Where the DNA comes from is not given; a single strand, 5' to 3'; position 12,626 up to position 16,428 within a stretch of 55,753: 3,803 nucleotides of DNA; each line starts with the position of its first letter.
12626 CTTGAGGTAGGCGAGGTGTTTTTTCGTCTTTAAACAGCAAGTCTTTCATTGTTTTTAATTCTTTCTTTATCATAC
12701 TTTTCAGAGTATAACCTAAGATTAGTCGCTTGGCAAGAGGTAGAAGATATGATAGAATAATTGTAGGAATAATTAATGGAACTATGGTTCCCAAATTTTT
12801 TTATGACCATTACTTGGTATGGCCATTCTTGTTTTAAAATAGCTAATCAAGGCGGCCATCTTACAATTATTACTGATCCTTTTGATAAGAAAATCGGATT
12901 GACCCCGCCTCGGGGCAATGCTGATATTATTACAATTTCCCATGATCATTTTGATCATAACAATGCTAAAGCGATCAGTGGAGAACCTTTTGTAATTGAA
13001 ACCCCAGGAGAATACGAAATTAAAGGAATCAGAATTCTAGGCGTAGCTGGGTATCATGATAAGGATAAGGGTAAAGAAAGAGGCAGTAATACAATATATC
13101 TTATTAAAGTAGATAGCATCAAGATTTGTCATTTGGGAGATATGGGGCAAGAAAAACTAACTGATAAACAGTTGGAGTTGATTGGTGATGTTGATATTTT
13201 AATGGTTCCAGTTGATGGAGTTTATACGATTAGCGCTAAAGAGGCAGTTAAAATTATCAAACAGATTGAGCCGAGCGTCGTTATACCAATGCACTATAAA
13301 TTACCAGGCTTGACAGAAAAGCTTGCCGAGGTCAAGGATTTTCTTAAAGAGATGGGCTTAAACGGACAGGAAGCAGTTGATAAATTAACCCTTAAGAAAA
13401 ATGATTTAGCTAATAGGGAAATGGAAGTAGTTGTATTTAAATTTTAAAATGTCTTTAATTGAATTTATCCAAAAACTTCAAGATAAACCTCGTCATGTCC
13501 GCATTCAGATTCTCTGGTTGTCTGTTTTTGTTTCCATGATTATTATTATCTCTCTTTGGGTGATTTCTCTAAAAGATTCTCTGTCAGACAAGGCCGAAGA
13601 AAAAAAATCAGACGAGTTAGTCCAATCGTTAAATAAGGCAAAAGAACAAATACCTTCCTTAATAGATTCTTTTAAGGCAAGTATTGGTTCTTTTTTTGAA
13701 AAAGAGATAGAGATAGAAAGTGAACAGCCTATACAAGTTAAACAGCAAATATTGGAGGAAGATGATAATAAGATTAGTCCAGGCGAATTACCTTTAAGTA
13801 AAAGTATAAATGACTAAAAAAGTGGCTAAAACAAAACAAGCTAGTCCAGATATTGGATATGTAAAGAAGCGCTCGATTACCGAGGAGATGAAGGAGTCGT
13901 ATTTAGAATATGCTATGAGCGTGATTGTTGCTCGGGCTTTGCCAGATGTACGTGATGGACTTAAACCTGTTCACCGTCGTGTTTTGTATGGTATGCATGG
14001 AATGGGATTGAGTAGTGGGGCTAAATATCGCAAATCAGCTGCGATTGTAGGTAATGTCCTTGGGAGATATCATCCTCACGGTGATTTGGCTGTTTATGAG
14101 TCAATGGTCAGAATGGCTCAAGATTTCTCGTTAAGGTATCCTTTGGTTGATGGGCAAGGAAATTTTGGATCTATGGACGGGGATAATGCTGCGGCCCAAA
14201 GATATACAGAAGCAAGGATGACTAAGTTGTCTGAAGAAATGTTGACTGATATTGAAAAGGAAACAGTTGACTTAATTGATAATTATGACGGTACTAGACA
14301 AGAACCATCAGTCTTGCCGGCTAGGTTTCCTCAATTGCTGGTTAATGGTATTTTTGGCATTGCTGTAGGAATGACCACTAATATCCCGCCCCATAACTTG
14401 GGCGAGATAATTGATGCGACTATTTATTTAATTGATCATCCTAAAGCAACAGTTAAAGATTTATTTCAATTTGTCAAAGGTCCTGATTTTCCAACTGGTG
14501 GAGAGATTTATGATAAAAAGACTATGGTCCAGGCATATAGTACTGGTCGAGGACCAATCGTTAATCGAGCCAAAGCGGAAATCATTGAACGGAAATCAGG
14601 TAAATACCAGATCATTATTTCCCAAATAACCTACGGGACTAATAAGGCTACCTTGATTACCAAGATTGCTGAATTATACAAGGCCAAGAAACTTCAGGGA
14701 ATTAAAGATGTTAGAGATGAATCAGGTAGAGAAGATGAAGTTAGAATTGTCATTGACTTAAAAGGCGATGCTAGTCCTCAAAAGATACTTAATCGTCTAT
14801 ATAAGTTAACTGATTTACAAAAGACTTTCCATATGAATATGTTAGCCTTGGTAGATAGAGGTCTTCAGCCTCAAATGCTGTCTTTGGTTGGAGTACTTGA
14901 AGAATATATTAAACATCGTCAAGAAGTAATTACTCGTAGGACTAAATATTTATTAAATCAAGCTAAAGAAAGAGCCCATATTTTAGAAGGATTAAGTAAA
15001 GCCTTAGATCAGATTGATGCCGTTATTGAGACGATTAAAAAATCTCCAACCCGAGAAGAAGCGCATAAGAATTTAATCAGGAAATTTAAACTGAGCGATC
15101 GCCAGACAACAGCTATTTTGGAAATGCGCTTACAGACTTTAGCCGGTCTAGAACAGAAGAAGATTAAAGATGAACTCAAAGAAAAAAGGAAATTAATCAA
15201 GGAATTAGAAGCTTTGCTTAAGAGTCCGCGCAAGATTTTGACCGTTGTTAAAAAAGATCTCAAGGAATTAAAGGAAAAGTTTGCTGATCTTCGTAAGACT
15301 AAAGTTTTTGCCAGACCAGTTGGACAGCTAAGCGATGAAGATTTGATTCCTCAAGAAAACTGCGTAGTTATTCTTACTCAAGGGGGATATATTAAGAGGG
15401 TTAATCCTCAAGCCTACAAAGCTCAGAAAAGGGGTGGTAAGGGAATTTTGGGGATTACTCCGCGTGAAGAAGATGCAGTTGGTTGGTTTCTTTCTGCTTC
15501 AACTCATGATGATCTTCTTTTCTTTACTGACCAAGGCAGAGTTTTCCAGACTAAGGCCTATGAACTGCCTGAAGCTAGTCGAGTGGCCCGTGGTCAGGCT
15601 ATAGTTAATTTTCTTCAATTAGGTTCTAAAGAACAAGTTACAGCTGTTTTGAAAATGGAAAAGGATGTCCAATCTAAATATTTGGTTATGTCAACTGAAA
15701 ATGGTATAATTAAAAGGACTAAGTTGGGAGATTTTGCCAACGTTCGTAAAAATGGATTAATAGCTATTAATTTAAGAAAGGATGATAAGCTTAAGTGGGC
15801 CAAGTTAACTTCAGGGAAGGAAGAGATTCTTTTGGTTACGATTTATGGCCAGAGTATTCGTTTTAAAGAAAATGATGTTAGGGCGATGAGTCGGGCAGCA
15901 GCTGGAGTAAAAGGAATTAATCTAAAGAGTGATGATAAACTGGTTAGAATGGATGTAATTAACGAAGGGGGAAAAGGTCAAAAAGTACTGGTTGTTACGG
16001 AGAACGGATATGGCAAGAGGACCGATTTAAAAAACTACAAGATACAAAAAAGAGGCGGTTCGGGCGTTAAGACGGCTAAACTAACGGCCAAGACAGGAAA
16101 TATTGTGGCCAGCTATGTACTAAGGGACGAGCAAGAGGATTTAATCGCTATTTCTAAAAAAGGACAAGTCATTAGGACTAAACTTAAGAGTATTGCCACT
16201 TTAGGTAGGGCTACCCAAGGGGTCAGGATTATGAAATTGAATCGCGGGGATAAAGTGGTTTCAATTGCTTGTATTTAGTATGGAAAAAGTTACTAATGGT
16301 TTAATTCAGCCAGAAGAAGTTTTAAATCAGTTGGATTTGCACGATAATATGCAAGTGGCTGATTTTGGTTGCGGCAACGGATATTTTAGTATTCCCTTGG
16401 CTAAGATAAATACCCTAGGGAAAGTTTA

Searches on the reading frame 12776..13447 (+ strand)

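Call 94: search_protein_families(library=pfam, proteins=[window:12776-13447:+], max_evalue=0.00001)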
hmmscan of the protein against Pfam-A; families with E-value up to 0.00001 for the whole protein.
window:12776-13447:+ (223 aa): 2 families
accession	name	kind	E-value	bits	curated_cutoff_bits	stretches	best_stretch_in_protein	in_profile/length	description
PF13483.12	Lactamase_B_3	-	2.7e-57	193.7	24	1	11-173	1-160/160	Beta-lactamase superfamily domain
PF12706.13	Lactamase_B_2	-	7.3e-11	42.5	27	1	74-174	90-200/200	Beta-lactamase superfamily domain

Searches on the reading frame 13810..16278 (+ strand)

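Call 94: search_protein_families(library=pfam, proteins=[window:13810-16278:+], max_evalue=0.00001)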
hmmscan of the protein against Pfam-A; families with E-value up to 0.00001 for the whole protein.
window:13810-16278:+ (822 aa): 2 families
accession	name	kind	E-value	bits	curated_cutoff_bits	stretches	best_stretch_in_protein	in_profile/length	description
PF00521.26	DNA_topoisoIV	-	2.7e-158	527.8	31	1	42-485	1-432/432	DNA gyrase/topoisomerase IV, subunit A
PF03989.18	DNA_gyraseA_C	-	1.2e-66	220.3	27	6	776-822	1-47/48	DNA gyrase C-terminal domain, beta-propeller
